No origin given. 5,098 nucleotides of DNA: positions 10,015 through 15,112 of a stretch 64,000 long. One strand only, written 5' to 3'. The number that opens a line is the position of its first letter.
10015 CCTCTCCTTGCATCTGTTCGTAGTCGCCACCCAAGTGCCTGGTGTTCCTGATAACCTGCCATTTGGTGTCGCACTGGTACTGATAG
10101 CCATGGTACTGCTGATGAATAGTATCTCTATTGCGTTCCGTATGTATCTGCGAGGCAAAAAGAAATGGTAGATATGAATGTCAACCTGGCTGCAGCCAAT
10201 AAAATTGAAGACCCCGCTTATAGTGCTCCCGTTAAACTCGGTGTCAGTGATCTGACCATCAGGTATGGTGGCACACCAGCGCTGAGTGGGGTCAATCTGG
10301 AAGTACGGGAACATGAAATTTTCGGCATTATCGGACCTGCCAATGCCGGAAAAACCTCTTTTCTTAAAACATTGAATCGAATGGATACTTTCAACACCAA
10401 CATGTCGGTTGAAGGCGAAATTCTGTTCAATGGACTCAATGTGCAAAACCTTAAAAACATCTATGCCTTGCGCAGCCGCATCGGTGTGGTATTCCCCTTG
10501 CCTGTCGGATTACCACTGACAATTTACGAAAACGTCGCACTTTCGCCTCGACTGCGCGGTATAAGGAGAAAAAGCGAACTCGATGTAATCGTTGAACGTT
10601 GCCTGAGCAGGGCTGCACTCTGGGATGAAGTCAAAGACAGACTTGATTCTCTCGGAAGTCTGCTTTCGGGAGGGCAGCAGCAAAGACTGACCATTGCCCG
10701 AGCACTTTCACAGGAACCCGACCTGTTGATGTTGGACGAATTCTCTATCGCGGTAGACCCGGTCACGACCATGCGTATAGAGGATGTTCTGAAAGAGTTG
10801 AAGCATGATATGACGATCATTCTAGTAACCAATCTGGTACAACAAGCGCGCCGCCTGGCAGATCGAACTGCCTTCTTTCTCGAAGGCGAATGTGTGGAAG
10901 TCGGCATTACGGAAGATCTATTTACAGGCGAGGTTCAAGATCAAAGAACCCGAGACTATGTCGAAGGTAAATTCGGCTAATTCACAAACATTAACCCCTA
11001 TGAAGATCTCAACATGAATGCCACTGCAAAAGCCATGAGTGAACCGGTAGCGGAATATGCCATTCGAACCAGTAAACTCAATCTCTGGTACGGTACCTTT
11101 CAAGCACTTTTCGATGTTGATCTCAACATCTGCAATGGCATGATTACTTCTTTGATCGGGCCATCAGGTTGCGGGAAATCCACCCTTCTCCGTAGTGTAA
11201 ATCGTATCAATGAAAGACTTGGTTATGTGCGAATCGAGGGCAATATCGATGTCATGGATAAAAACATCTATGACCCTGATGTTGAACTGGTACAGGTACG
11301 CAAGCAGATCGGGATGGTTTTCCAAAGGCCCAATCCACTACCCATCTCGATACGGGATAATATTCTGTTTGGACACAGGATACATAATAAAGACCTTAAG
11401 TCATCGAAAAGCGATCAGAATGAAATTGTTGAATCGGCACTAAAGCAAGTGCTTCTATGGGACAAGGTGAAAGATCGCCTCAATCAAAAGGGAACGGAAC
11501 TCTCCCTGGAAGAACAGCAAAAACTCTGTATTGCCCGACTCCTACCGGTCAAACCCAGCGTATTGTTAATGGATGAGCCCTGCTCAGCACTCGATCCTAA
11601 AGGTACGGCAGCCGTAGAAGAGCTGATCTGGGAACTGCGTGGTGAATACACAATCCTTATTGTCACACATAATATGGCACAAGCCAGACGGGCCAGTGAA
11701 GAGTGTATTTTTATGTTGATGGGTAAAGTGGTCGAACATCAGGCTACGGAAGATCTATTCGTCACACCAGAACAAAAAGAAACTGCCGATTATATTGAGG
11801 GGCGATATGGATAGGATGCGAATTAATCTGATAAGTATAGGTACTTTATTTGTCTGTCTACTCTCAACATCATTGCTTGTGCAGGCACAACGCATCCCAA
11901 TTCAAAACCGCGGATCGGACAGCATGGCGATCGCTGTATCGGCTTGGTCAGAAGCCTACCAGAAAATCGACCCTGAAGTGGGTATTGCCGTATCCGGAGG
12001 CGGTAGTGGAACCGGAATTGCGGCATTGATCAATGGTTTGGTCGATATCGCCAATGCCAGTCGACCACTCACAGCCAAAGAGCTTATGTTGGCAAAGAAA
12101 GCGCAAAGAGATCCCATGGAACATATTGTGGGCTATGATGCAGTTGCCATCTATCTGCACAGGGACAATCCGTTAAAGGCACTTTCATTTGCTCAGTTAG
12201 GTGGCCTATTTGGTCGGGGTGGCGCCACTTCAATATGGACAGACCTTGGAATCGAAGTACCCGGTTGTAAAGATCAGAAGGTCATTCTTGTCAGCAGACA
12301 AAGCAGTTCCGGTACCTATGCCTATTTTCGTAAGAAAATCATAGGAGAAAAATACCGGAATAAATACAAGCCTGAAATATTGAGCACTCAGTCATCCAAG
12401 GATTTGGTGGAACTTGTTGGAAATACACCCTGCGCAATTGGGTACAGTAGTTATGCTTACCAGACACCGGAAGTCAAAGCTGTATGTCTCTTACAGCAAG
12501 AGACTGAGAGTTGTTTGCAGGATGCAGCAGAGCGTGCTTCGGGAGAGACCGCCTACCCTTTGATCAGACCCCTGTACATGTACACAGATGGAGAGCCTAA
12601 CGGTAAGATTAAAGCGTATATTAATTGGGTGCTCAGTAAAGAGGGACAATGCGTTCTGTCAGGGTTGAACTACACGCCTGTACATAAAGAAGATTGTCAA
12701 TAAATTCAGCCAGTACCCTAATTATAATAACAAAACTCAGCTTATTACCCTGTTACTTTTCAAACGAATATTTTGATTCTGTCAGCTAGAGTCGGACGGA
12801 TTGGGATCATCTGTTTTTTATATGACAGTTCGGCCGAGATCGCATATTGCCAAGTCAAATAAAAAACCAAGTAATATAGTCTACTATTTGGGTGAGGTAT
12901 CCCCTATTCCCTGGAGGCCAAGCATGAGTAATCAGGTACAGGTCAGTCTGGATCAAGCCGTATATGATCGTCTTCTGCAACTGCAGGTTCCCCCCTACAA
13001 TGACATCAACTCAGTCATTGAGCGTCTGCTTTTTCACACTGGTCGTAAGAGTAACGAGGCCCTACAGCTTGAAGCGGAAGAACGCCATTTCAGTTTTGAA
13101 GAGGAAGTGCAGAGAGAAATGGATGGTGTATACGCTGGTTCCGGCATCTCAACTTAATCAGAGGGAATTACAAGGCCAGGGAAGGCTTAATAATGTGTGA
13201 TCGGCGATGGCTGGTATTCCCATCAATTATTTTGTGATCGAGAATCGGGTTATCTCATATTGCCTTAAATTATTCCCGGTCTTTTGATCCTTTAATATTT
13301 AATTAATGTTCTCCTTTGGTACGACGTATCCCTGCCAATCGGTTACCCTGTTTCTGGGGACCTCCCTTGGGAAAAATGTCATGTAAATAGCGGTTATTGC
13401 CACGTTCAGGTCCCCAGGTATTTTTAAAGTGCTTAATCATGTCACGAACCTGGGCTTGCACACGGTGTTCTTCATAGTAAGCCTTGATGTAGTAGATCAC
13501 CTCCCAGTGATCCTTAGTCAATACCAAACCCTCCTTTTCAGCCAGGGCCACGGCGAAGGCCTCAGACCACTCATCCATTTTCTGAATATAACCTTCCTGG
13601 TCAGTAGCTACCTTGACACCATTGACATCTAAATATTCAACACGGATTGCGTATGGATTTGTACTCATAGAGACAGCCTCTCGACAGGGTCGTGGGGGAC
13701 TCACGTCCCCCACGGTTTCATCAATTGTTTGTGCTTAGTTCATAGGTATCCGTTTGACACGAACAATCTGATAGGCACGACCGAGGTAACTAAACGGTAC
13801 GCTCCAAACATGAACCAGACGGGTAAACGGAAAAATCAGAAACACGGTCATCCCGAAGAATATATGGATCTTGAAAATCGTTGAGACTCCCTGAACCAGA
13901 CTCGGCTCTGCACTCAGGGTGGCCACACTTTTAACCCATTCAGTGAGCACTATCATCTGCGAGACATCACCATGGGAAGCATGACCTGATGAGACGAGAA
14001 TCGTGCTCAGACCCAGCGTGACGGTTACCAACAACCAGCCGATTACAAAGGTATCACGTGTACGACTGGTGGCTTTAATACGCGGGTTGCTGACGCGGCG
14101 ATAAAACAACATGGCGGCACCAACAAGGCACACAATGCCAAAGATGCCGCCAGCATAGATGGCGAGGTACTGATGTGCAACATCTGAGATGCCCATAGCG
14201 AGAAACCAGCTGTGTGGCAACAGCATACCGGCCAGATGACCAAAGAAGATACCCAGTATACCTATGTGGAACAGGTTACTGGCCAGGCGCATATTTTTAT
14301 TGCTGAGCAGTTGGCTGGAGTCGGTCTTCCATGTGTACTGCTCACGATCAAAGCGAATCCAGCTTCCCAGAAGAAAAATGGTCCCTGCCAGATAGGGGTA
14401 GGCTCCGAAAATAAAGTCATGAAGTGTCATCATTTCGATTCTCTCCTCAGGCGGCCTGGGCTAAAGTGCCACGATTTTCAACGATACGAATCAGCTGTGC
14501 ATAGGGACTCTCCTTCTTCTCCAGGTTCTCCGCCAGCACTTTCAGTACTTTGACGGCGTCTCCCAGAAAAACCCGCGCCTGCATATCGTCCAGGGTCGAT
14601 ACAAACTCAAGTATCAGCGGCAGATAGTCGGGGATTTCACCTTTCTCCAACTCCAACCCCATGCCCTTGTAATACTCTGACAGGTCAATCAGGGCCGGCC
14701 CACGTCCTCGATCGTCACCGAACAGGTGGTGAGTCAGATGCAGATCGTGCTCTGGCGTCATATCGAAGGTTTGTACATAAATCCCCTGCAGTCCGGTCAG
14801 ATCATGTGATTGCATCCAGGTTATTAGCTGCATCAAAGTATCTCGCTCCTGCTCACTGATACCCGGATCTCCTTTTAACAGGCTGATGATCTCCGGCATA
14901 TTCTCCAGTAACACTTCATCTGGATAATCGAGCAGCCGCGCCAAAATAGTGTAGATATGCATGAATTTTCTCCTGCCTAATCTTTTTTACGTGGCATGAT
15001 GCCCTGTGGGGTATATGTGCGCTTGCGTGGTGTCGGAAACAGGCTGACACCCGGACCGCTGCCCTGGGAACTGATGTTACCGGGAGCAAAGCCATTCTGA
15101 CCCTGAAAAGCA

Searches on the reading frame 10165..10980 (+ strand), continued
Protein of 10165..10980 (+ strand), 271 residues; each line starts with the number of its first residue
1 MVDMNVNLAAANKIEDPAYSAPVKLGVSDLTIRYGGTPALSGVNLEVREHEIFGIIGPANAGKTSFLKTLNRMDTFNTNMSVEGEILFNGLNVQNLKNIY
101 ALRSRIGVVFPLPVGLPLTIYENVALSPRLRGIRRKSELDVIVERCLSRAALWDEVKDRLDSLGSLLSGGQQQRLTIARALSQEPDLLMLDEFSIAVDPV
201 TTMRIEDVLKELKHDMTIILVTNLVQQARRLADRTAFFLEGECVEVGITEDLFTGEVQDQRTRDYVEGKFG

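Call 69: search_protein_families(library=ncbifam, proteins=[P0357, P0356, P0437], max_evalue=0.001)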
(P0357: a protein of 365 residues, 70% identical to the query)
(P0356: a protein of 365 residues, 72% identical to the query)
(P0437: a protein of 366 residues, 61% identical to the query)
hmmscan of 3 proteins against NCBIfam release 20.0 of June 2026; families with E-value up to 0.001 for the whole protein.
P0357 (365 aa): 5 families
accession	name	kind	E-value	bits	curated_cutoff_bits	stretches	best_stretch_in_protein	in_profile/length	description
TIGR02135.1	phoU_full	equivalog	5.2e-50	170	130.25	1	9-215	3-210/212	phosphate signaling complex protein PhoU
NF008332.0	PRK11115.1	equivalog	7.1e-30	104.3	342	1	3-223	8-228/239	phosphate signaling complex protein PhoU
TIGR02691.1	arsC_pI258_fam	equivalog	8.4e-18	64.9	174.3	1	228-354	2-128/129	arsenate reductase (thioredoxin)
TIGR02689.1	ars_reduc_gluta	equivalog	3e-15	56.5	157.6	1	226-340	2-113/126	arsenate reductase, glutathione/glutaredoxin type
NF010053.0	PRK13530.1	subfamily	1.9e-11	44.4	215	1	227-350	6-119/133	arsenate reductase (thioredoxin)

P0356 (365 aa): 5 families
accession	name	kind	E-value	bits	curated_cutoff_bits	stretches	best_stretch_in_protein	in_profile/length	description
TIGR02135.1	phoU_full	equivalog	1.1e-47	162.4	130.25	1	9-214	3-209/212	phosphate signaling complex protein PhoU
NF008332.0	PRK11115.1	equivalog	3.1e-30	105.4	342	1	4-223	9-228/239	phosphate signaling complex protein PhoU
TIGR02691.1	arsC_pI258_fam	equivalog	8.9e-21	74.5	174.3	1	228-354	2-128/129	arsenate reductase (thioredoxin)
TIGR02689.1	ars_reduc_gluta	equivalog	3.1e-16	59.7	157.6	1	226-356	2-122/126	arsenate reductase, glutathione/glutaredoxin type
NF010053.0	PRK13530.1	subfamily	1.2e-14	54.8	215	1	227-350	6-119/133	arsenate reductase (thioredoxin)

P0437 (366 aa): 5 families
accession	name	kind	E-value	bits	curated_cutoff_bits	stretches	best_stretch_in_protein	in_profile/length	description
TIGR02135.1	phoU_full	equivalog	2.7e-50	170.9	130.25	1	9-215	3-210/212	phosphate signaling complex protein PhoU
NF008332.0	PRK11115.1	equivalog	1.2e-36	126.4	342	1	3-227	8-232/239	phosphate signaling complex protein PhoU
TIGR02691.1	arsC_pI258_fam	equivalog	2.4e-20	73.1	174.3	1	228-350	2-123/129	arsenate reductase (thioredoxin)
TIGR02689.1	ars_reduc_gluta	equivalog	5.7e-18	65.3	157.6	1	226-329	2-104/126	arsenate reductase, glutathione/glutaredoxin type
NF010053.0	PRK13530.1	subfamily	6.1e-15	55.8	215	1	227-332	6-110/133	arsenate reductase (thioredoxin)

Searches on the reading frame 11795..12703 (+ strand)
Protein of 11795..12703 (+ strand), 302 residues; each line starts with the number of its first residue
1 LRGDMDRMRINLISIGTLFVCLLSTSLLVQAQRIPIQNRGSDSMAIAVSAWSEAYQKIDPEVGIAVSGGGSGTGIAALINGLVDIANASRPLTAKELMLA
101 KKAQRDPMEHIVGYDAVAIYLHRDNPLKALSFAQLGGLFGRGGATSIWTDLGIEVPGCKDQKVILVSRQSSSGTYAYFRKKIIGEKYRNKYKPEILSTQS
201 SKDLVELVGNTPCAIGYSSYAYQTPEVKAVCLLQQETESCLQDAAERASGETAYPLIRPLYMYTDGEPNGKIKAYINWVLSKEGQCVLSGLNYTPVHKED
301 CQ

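Call 3: search_protein_families(library=pfam, proteins=[window:11795-12703:+], max_evalue=1)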
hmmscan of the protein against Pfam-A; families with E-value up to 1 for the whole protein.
window:11795-12703:+ (302 aa): 4 families
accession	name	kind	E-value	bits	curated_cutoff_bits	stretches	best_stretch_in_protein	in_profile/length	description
PF12849.12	PBP_like_2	-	5.4e-34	118.6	27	1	36-283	12-267/267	PBP superfamily domain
PF12727.12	PBP_like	-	6.7e-10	38.9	27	1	53-222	2-154/193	PBP superfamily domain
PF13531.11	SBP_bac_11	-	5.9e-06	26.6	25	1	40-288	5-221/227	Bacterial extracellular solute-binding protein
PF01547.30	SBP_bac_1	-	0.24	11.8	26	0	190-285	207-306/307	Bacterial extracellular solute-binding protein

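Call 49: search_protein_families(library=ncbifam, proteins=[window:11795-12703:+], max_evalue=1e-10)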
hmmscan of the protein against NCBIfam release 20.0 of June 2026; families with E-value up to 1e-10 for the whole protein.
window:11795-12703:+ (302 aa): 2 families
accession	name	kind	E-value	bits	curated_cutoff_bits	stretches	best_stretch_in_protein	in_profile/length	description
TIGR02136.1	ptsS_2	subfamily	1.1e-54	185.7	206.6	1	35-295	40-294/295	phosphate ABC transporter substrate-binding protein PstS family protein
TIGR00975.1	3a0107s03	equivalog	4.3e-13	49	205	1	37-225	2-202/315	phosphate ABC transporter substrate-binding protein PstS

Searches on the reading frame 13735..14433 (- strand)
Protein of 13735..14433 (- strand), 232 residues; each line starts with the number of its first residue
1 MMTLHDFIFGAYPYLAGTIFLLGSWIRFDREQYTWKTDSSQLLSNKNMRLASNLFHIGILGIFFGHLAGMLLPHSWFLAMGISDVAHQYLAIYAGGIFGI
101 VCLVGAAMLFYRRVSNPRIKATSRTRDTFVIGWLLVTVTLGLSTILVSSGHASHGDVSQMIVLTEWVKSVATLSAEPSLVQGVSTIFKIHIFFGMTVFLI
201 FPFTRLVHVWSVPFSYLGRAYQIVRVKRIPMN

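Call 65: search_protein_families(library=pfam, proteins=[window:13735-14433:-], max_evalue=0.00001)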
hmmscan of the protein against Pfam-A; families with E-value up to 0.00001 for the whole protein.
window:13735-14433:- (232 aa): 1 family
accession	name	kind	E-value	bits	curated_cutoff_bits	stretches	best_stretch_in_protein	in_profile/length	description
PF02665.19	Nitrate_red_gam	-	2.8e-78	262.9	22.9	1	6-226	2-216/217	Nitrate reductase gamma subunit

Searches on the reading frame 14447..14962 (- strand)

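Call 65: search_protein_families(library=pfam, proteins=[window:14447-14962:-], max_evalue=0.00001)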
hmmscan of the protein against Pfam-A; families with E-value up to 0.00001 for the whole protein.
window:14447-14962:- (171 aa): 1 family
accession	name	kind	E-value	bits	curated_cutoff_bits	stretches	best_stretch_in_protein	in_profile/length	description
PF02613.20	Nitrate_red_del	-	3.3e-10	40.6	22.2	1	37-156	6-132/136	Nitrate reductase delta subunit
